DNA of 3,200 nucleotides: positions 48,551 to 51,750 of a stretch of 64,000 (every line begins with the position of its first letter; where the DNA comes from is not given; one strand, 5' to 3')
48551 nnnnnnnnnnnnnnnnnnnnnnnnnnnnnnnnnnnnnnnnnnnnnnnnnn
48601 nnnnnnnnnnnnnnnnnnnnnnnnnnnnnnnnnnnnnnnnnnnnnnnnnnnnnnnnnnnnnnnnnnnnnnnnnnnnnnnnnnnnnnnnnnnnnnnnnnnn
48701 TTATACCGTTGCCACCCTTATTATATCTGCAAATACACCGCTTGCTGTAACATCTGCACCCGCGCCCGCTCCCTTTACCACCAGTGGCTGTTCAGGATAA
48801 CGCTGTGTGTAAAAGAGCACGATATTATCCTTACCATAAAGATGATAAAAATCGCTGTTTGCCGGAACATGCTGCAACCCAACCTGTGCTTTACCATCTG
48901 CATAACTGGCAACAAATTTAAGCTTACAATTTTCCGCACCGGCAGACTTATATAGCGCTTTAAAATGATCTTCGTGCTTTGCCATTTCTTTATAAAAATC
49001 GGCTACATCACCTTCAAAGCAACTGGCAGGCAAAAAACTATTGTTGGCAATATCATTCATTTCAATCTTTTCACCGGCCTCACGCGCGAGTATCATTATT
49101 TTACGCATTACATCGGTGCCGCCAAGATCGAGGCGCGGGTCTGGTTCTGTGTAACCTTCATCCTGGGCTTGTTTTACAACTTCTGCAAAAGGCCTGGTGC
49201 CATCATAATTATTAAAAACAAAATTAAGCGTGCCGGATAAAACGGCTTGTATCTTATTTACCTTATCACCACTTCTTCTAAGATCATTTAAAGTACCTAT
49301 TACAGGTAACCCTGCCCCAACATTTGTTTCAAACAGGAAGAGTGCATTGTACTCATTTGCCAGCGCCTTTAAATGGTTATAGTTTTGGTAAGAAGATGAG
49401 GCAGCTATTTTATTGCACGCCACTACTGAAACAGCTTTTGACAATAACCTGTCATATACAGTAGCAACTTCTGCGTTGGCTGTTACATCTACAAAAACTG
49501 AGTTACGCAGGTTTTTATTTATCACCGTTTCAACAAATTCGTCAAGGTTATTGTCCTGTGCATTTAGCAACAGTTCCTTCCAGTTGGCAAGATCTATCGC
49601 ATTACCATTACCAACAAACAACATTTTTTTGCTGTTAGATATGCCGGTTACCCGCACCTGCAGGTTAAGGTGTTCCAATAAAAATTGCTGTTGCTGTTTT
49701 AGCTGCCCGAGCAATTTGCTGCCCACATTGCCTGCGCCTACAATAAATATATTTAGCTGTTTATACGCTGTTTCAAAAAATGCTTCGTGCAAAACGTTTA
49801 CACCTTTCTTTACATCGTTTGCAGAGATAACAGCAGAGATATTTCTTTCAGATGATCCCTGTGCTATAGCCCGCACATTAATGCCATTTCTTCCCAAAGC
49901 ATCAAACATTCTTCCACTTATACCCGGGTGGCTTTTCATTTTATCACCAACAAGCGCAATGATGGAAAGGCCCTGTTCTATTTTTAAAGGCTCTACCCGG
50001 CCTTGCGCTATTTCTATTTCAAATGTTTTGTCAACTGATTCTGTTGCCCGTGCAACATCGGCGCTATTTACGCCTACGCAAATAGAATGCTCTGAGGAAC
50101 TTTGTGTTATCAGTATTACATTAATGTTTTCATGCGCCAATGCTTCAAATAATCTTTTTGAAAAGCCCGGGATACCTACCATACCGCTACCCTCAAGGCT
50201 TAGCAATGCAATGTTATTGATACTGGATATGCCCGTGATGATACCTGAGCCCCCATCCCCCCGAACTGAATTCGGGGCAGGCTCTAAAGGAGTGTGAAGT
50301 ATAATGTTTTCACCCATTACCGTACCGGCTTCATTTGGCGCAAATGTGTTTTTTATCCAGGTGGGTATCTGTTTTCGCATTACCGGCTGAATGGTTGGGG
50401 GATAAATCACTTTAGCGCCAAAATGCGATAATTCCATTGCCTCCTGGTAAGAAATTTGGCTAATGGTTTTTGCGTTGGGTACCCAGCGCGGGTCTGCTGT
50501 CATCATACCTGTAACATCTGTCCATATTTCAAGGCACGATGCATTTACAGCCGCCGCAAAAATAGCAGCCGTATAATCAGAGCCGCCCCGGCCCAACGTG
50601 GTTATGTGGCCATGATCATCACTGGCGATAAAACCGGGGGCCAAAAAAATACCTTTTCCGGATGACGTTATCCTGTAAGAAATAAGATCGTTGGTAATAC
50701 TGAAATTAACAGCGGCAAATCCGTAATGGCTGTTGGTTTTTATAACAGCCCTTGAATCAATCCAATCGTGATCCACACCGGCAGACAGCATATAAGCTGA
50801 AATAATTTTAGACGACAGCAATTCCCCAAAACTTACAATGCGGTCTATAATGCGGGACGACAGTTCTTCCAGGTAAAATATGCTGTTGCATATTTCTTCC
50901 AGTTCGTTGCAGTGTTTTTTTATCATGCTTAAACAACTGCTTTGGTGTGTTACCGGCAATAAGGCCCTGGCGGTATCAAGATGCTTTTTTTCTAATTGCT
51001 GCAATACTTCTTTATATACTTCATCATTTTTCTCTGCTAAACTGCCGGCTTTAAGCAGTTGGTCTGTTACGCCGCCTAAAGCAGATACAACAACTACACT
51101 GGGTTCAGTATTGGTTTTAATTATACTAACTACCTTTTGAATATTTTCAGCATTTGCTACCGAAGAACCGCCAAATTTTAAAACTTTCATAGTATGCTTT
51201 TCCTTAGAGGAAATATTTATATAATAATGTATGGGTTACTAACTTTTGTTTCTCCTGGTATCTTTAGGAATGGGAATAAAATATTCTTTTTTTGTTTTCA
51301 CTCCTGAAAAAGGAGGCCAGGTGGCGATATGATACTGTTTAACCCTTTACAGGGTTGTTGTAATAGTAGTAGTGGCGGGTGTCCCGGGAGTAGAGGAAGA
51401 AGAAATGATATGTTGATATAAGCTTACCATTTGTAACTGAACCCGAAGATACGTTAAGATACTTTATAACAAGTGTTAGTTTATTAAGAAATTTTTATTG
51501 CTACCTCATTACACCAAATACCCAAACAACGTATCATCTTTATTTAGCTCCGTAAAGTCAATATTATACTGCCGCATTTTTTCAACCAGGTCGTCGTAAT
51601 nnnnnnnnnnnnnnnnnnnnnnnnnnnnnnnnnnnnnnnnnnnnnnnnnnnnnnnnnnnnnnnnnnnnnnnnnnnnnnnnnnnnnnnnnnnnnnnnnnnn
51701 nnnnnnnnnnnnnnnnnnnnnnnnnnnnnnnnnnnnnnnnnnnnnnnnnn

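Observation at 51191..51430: Thr-rich leader peptide upstream of thrA, without an obvious canonical terminator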

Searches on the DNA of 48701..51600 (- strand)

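Call 4: search_rna_families(source=window, start=51100, end=51600, threshold=evalue, max_evalue=10, show_alignments=3)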
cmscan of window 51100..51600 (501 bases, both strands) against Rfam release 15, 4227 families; matches with E-value up to 10: 4.
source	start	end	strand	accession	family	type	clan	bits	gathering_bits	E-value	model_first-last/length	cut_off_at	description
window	51247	51326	+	RF00956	MIR1444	Gene; miRNA;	-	18.7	80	0.79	1-85/85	no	MIR1444 microRNA precursor family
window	51229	51312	-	RF02921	RT-14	Gene; sRNA;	-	17.1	48.1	8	1-144/144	no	RT-14 RNA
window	51332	51354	-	RF01106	SBWMV1_UPD-PKb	Cis-reg;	-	17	38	5.5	1-25/25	no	Pseudoknot of upstream pseudoknot domain (UPD) of the 3'UTR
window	51137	51226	+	RF02077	STnc220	Gene; sRNA;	-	15.5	60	9.9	1-79/79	no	Salmonella enterica sRNA STnc220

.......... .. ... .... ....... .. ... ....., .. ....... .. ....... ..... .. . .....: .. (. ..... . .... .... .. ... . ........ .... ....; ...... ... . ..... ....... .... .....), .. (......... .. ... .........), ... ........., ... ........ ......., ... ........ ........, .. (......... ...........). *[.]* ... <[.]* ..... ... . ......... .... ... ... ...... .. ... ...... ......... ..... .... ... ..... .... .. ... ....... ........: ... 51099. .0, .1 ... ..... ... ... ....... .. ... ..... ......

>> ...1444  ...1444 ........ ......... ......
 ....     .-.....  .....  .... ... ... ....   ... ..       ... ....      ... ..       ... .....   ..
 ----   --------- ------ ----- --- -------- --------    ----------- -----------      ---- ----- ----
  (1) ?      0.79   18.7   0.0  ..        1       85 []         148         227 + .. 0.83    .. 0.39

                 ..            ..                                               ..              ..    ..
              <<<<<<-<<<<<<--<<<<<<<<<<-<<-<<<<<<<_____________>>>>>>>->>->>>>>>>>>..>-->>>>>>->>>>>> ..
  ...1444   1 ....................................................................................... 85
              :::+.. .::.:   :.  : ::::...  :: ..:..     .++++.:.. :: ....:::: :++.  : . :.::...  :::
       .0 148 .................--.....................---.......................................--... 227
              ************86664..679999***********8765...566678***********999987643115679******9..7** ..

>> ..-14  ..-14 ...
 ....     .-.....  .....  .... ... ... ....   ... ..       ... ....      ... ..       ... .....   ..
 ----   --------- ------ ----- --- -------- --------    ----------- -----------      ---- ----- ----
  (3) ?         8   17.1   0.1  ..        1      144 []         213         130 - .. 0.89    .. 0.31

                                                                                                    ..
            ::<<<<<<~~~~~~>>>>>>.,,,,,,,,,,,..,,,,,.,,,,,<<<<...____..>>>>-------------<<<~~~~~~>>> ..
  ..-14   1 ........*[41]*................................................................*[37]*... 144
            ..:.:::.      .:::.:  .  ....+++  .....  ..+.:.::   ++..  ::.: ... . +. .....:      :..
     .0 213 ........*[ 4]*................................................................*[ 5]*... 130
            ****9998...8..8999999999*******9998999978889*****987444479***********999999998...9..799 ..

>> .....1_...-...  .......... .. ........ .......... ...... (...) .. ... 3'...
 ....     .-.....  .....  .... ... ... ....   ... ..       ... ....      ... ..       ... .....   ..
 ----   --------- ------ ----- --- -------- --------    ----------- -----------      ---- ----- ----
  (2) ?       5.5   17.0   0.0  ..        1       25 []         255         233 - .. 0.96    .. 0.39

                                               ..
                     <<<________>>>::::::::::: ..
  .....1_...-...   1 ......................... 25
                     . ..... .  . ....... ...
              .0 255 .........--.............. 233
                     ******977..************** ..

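Call 40: build_rna_model(alignment_id=A2, structure=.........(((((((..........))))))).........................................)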
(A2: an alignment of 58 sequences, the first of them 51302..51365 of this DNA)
Model R1 built from alignment A2 (58 sequences, 74 columns); structure: as given.
model positions 64; base pairs 7; branch points 0; effective number of sequences 15.4; information 0.875 bits per position. Calibrated on 0.2 Mb of random sequence (short: E-values are rough).
structure used (alignment columns):
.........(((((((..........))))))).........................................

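Call 41: search_with_rna_model(model_id=R1, sources=[window, L001, L002, L003, L004, L005, L006, L007, L008, L009, L010, L011, L012, L013, L014, L015, L016, L017, L018, L019, L020, L021, L022, L023, L024, L025, L026, L027, L028, L029, L030, L031, L032, L033, L034, L035, L036, L037, L038, L039, L040, L041, L042, L043, L044, L045, L046, L047, L048, L049, L050, L051, L052, L053, L054, L055, L056, L057, L058, L059, L060, L061, L062, L063, L064, L065, L066, L067, L068, L069, L070, L071, L072, L073, L074, L075, L076, L077, L078, L079, L080, L081, L082, L083, L084, L085], max_evalue=1)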
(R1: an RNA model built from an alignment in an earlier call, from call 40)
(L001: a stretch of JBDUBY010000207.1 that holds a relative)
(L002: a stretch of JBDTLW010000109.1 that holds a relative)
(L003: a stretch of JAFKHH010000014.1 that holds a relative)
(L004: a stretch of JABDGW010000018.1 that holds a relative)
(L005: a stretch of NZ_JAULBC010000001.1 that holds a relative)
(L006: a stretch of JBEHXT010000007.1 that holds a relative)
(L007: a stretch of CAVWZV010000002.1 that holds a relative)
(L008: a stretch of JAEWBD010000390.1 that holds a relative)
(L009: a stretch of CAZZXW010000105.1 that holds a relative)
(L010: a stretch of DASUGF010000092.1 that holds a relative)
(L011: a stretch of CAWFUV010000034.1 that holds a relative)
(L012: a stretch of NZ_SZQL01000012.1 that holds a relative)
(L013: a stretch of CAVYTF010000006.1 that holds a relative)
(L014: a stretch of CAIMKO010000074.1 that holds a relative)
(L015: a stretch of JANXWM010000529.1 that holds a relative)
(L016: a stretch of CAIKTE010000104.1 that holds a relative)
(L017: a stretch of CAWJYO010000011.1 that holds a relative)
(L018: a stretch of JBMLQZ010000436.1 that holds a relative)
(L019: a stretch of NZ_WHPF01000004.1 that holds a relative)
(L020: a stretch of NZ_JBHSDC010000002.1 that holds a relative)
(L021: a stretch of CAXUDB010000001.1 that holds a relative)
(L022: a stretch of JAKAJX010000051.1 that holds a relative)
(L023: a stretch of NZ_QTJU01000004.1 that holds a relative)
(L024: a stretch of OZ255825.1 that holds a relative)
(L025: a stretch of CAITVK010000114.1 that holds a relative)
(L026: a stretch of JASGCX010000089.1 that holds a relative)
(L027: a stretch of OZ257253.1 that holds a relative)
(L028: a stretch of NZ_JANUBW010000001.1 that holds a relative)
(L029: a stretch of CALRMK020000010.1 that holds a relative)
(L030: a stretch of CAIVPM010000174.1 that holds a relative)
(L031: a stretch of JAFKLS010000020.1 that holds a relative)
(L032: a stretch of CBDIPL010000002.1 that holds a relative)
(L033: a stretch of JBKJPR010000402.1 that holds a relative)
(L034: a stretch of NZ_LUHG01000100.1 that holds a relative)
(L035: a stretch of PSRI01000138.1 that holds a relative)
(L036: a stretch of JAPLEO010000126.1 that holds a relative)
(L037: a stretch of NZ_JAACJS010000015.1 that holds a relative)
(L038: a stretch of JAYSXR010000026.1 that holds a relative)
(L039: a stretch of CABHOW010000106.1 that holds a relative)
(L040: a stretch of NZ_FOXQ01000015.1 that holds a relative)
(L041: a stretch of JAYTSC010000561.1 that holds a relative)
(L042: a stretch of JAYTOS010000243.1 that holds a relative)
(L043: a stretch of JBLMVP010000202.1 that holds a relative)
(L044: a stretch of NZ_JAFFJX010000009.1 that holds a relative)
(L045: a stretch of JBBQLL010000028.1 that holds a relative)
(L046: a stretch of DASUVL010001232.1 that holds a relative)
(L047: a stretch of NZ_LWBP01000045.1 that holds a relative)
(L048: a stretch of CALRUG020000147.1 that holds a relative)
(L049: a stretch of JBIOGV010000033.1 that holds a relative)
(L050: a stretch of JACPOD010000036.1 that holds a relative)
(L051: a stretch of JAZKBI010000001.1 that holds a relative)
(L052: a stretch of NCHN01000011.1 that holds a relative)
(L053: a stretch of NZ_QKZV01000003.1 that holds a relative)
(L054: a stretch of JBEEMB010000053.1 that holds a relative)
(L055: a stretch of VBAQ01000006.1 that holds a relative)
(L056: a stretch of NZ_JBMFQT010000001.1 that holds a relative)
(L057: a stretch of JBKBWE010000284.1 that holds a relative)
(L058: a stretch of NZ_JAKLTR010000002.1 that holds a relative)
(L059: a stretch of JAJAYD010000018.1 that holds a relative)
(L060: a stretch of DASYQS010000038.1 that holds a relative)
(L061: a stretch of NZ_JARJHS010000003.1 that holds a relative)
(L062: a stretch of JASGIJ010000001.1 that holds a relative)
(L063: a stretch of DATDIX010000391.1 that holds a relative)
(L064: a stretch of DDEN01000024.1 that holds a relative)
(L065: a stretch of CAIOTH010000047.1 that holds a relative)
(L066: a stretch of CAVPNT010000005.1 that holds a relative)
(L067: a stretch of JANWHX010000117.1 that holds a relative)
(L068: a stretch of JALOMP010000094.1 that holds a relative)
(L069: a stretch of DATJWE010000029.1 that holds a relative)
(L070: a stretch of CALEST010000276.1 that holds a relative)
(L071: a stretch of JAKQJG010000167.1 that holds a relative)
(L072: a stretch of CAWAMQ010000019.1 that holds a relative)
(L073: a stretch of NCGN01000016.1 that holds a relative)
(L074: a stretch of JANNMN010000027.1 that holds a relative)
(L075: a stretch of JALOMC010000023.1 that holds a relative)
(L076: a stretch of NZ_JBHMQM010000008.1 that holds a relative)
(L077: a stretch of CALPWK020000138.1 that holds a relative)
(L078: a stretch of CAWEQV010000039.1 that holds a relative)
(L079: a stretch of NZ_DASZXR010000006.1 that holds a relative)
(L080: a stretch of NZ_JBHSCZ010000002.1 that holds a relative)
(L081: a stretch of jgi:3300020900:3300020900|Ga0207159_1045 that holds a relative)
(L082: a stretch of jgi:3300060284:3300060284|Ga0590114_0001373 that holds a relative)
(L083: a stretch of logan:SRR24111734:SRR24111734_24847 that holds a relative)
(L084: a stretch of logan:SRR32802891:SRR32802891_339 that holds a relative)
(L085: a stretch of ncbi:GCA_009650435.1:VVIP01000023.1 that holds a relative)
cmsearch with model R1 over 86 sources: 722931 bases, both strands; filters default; matches with E-value up to 1: 82.
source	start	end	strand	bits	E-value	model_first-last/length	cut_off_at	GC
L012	2799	2862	+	72.9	2.4e-21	1-64/64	no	0.39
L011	2772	2835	+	72.5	3.5e-21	1-64/64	no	0.38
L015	2883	2945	+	71.4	8.2e-21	1-64/64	no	0.41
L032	2873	2936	+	70.5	1.7e-20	1-64/64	no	0.38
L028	2861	2923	+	70.4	1.9e-20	1-64/64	no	0.4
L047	2859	2921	+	70.4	1.9e-20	1-64/64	no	0.4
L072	2894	2956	+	69.2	5.1e-20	1-64/64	no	0.41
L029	2874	2937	+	68.8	6.8e-20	1-64/64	no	0.39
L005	2828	2892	+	68.3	1e-19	1-64/64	no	0.38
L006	2829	2893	+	68.2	1.1e-19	1-64/64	no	0.38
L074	2873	2935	+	67.1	2.6e-19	1-64/64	no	0.41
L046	586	647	+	66.8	3.5e-19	1-64/64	no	0.39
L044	2864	2927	+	66.3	4.9e-19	1-64/64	no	0.41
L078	2894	2956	+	65.5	9.6e-19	1-64/64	no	0.4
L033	2871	2934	+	65.4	1e-18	1-64/64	no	0.41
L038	1432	1495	+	65.4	1e-18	1-64/64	no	0.39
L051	2867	2930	+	65.3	1.1e-18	1-64/64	no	0.39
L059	2886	2947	+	64.8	1.7e-18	1-64/64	no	0.42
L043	2890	2952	+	64.5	2.2e-18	1-64/64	no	0.43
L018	2881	2946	+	64.1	3e-18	1-64/64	no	0.41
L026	2827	2892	+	63.7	4.2e-18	1-64/64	no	0.39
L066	2889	2953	+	63.7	4.2e-18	1-64/64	no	0.34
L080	2890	2952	+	63.2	6e-18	1-64/64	no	0.4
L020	2883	2949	+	62.6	9.7e-18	1-64/64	no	0.43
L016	2896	2959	+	62.5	1.1e-17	1-64/64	no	0.34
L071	2900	2965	+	62.2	1.3e-17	1-64/64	no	0.41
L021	2841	2905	+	62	1.6e-17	1-64/64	no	0.4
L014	2896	2959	+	61.8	1.9e-17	1-64/64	no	0.34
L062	2893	2958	+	61.4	2.6e-17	1-64/64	no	0.45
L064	2891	2956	+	61.4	2.6e-17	1-64/64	no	0.45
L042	2867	2931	+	61.2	3e-17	1-64/64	no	0.4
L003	2857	2920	+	61.1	3.3e-17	1-64/64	no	0.41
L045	2826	2891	+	61.1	3.3e-17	1-64/64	no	0.38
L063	2709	2771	+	60.4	5.7e-17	1-64/64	no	0.4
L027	2880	2942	+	59.3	1.4e-16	1-64/64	no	0.38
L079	2916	2978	+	59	1.7e-16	1-64/64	no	0.48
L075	2879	2941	+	58.7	2.3e-16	1-64/64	no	0.48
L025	2865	2928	+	58.6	2.4e-16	1-64/64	no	0.41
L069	2882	2948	+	58.5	2.7e-16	1-64/64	no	0.4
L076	2877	2940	+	58.4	2.8e-16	1-64/64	no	0.41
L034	2841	2903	+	58.3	3e-16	1-64/64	no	0.35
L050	2888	2953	+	57.9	4.2e-16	1-64/64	no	0.41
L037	2880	2943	+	57.9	4.4e-16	1-64/64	no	0.41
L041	2805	2868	+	57.6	5.2e-16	1-64/64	no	0.44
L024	2866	2928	+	56.8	9.9e-16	1-64/64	no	0.41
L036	2881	2945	+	56.4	1.5e-15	1-64/64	no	0.43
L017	2867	2929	+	55.7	2.6e-15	1-64/64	no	0.41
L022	2890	2952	+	55.6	2.6e-15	1-64/64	no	0.33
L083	972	1034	+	55.6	2.6e-15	1-64/64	no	0.38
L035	2889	2952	+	55.3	3.5e-15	1-64/64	no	0.38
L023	2879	2941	+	54.3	7.7e-15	1-64/64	no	0.46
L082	972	1034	+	54.1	8.8e-15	1-64/64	no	0.37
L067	2880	2944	+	53.1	2e-14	1-64/64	no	0.45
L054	2889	2951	+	52.9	2.4e-14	1-64/64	no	0.46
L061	2896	2957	+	52.5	3.1e-14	1-64/64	no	0.42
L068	2809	2872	+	51.7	5.9e-14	1-64/64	no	0.52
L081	1017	1079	+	51.6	6.9e-14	1-64/64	no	0.41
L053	2856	2919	+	50.9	1.1e-13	1-64/64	no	0.38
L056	2853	2916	+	50.1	2.2e-13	1-64/64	no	0.34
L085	993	1054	+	47.4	1.9e-12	1-64/64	no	0.45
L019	2892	2952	+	46.9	2.9e-12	1-64/64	no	0.41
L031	2860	2919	+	44.3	2.2e-11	1-64/64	no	0.33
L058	2886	2949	+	42.1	1.4e-10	1-64/64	no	0.5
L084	1039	1102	+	39.4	1.1e-09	1-64/64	no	0.38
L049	2801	2866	+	23.7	0.00035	1-64/64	no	0.42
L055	2819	2885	+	22.7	0.00081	1-64/64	no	0.46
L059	2892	2911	-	17.6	0.046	8-28/64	no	0.4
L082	978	998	-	17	0.074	8-28/64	no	0.43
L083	978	998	-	17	0.074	8-28/64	no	0.43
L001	912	971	-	16.8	0.086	1-64/64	no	0.25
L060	2808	2873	+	16.5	0.11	1-64/64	no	0.41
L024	2267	2316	-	16.1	0.15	1-64/64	no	0.2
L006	1244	1292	-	16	0.16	1-64/64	no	0.33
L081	1285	1347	-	15.8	0.19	1-64/64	no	0.32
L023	2885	2904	-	15.5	0.24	8-28/64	no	0.45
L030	2895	2926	+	15.4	0.28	8-41/64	no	0.34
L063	7061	7117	+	15.2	0.31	1-64/64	no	0.33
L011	2778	2798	-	14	0.81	8-28/64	no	0.48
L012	2805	2825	-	14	0.81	8-28/64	no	0.48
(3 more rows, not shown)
